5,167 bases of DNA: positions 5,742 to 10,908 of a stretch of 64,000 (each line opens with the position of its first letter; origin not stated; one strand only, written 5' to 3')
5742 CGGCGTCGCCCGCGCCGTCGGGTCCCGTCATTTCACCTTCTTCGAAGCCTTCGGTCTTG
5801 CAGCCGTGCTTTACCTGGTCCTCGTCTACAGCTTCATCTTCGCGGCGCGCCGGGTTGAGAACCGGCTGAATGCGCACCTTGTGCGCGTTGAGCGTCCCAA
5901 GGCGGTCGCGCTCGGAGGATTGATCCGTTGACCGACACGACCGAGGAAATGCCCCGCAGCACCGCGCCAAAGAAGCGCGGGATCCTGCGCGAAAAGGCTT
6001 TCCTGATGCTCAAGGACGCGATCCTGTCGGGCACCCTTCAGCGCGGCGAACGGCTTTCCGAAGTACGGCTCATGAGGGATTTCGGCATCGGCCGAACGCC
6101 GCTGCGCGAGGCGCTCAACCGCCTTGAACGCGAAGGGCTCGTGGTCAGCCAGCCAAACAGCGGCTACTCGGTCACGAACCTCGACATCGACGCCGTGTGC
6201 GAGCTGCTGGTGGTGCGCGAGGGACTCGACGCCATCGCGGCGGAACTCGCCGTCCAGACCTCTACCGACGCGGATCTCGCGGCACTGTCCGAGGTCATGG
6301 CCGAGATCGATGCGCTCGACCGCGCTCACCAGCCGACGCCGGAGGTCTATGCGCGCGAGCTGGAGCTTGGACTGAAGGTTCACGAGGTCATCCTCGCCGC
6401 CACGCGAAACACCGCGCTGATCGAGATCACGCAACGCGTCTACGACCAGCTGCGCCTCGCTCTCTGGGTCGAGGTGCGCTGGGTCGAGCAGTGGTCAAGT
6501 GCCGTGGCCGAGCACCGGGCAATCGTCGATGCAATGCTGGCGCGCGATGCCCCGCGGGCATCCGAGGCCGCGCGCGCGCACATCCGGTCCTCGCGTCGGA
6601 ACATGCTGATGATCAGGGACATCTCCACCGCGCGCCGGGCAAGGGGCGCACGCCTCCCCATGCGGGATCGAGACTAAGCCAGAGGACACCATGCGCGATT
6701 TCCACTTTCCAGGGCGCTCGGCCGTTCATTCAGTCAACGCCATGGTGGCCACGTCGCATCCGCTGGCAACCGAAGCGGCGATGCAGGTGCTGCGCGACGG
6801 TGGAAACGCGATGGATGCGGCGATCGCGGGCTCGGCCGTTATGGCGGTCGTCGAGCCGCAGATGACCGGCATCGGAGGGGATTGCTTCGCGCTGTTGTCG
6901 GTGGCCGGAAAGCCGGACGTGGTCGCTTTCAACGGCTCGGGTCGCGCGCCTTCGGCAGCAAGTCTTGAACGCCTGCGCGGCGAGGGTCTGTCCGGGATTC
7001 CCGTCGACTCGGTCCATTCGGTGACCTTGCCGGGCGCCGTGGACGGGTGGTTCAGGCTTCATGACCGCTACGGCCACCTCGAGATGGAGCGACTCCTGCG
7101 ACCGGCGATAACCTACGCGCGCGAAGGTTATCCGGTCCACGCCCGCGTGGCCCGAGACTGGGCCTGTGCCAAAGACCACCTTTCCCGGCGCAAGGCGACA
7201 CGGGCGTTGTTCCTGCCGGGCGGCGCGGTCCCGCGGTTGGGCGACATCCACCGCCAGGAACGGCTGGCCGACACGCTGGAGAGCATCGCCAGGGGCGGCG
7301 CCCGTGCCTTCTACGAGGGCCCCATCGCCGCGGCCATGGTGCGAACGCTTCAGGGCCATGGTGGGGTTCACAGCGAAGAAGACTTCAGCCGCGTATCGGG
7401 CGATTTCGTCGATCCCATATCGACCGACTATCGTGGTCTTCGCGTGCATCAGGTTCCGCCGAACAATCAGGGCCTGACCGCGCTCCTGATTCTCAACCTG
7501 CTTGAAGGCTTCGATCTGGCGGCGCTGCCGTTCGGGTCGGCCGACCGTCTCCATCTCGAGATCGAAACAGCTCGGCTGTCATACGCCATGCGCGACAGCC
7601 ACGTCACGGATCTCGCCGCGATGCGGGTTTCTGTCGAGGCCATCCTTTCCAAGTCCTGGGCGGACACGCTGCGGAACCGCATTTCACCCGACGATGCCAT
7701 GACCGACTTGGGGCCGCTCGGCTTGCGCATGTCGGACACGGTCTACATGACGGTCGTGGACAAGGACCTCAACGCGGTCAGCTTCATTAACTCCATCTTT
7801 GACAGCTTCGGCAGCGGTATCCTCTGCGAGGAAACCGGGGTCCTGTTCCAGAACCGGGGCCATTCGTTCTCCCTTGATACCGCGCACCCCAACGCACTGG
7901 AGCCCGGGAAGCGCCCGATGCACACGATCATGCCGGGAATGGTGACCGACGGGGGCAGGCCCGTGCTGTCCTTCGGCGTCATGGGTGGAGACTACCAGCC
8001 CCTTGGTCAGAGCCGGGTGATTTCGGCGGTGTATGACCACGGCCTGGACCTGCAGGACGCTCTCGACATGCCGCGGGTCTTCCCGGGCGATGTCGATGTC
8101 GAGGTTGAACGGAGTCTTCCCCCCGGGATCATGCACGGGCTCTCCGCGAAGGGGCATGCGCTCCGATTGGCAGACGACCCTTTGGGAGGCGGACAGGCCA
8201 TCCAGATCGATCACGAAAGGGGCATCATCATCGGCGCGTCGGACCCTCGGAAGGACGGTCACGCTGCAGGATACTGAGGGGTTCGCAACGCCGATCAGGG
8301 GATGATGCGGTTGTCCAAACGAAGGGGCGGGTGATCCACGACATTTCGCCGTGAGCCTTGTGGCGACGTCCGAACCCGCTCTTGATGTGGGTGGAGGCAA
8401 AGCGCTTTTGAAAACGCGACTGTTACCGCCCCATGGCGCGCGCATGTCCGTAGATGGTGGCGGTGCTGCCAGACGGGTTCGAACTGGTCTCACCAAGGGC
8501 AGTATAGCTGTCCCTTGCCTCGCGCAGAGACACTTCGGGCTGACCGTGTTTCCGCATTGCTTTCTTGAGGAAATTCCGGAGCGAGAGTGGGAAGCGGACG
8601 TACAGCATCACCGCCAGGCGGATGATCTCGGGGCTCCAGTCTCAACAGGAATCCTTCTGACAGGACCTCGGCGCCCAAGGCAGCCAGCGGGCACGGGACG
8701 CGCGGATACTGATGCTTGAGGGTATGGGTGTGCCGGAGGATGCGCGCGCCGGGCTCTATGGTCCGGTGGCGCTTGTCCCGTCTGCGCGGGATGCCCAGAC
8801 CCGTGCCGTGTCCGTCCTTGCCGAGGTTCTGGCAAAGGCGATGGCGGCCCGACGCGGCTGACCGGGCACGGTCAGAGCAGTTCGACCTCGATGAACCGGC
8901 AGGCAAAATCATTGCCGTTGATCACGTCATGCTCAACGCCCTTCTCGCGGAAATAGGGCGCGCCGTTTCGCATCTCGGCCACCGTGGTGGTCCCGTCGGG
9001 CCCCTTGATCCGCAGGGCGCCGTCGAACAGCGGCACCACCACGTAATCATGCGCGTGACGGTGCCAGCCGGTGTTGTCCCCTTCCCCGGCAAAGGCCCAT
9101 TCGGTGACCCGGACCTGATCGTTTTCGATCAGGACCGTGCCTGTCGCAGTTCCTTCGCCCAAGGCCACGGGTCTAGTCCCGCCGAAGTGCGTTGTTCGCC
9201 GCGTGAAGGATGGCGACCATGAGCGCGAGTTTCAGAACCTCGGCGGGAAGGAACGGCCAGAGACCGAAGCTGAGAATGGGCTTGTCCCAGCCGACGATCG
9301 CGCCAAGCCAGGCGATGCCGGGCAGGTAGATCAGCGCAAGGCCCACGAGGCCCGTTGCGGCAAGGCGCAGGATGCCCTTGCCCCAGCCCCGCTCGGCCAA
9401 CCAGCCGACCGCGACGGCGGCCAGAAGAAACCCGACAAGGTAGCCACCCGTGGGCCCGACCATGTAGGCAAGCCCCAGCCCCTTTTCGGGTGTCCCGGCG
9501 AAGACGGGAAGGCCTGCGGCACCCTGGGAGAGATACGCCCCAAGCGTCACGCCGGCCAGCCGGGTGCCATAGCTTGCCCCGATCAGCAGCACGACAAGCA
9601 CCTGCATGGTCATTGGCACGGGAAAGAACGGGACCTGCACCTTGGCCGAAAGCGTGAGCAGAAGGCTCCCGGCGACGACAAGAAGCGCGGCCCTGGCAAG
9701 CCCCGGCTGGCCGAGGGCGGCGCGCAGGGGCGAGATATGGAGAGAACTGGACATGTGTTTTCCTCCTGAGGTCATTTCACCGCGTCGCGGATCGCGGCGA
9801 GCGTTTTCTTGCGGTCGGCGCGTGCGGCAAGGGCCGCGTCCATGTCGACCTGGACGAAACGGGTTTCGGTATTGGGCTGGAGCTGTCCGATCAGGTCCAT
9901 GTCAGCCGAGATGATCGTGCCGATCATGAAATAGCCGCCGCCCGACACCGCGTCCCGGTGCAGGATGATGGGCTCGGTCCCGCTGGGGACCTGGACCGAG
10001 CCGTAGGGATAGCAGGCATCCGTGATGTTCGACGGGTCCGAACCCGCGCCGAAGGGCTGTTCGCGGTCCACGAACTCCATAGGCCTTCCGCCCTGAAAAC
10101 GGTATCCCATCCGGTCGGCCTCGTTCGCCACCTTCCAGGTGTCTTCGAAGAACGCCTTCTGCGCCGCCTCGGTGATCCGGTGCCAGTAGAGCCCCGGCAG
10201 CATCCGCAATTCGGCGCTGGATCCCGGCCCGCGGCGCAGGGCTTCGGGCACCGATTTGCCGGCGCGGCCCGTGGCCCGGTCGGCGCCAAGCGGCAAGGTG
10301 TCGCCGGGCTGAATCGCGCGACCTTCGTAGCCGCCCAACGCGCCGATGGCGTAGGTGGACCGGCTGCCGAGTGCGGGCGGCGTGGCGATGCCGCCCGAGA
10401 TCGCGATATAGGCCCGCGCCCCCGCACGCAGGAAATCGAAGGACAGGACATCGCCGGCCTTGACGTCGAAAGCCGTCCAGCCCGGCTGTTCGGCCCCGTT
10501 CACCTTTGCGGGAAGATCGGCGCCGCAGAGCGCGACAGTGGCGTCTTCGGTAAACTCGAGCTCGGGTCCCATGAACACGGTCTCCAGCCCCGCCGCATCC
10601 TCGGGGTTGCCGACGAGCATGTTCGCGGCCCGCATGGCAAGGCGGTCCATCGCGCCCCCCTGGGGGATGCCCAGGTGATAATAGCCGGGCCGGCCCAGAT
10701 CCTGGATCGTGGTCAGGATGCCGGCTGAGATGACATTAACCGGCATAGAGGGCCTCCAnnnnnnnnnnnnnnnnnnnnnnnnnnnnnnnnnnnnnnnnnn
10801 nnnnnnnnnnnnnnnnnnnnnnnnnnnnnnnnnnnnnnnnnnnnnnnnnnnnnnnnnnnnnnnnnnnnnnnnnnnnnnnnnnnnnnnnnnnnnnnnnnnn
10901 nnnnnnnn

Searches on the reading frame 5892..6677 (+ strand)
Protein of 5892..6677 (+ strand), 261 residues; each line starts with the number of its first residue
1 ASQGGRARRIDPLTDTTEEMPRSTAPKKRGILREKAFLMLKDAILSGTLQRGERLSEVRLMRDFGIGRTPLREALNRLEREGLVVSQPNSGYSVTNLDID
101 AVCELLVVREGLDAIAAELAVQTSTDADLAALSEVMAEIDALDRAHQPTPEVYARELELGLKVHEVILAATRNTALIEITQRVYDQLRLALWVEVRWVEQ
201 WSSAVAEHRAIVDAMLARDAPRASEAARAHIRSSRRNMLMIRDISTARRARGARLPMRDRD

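Call 73: search_protein_families(library=pfam, proteins=[window:5892-6677:+], max_evalue=0.001)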
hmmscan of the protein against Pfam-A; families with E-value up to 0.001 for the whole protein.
window:5892-6677:+ (261 aa): 3 families
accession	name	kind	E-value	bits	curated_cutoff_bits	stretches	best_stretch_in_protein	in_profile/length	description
PF07729.17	FCD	-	5.9e-19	69.2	24.3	1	104-232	1-124/125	FCD domain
PF00392.27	GntR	-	1.5e-16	60.2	27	1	33-94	2-64/64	Bacterial regulatory proteins, gntR family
PF07848.18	PaaX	-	0.00077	20.1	24.8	0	58-89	27-58/70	PaaX-like protein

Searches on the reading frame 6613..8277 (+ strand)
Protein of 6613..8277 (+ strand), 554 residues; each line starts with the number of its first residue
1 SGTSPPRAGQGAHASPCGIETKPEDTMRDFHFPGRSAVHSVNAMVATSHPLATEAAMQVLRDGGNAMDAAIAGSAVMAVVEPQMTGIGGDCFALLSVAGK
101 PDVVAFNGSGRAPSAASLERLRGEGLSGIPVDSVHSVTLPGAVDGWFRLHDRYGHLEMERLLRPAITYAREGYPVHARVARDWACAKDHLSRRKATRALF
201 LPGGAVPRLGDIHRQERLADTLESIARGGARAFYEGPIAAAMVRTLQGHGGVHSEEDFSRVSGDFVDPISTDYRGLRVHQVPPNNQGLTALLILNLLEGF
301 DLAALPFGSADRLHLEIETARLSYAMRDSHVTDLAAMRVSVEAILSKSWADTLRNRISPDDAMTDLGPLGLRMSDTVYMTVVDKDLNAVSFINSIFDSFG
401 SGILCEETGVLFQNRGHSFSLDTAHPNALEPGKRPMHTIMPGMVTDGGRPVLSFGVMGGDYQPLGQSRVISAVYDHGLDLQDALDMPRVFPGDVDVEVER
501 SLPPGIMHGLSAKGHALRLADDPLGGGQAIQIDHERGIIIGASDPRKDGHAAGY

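Call 73: search_protein_families(library=pfam, proteins=[window:6613-8277:+], max_evalue=0.001)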
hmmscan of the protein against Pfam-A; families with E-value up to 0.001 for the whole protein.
window:6613-8277:+ (554 aa): 1 family
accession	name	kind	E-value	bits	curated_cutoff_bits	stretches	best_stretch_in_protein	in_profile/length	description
PF01019.26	G_glu_transpept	-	3.2e-143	478.7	27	1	58-549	2-512/512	Gamma-glutamyltranspeptidase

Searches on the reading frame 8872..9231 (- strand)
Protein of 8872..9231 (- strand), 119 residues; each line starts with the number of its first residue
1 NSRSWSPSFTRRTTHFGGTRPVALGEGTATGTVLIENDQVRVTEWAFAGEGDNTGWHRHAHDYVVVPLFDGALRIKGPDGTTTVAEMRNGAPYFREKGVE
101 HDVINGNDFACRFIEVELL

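Call 72: search_protein_families(library=pfam, proteins=[window:8872-9231:-], max_evalue=0.001)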
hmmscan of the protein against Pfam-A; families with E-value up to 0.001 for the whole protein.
window:8872-9231:- (119 aa): 1 family
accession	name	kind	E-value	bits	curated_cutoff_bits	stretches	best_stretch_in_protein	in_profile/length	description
PF07883.17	Cupin_2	-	0.00097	19.3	27.2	0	50-116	8-69/70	Cupin domain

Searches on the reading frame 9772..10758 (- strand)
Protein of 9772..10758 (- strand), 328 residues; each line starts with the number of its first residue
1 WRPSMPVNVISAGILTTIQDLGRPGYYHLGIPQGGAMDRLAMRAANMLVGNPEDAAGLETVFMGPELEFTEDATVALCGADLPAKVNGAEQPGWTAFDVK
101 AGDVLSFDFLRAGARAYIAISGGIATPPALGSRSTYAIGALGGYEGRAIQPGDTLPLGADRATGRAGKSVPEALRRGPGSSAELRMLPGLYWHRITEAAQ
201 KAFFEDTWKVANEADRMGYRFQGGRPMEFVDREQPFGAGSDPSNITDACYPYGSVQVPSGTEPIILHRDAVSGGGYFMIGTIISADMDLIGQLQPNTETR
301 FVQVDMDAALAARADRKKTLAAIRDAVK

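Call 72: search_protein_families(library=pfam, proteins=[window:9772-10758:-], max_evalue=0.001)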
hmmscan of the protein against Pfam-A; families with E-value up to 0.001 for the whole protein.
window:9772-10758:- (328 aa): 1 family
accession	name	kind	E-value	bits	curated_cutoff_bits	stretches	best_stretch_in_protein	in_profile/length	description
PF02626.20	CT_A_B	-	4.6e-90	302.2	25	1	29-302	1-260/261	Carboxyltransferase domain, subdomain A and B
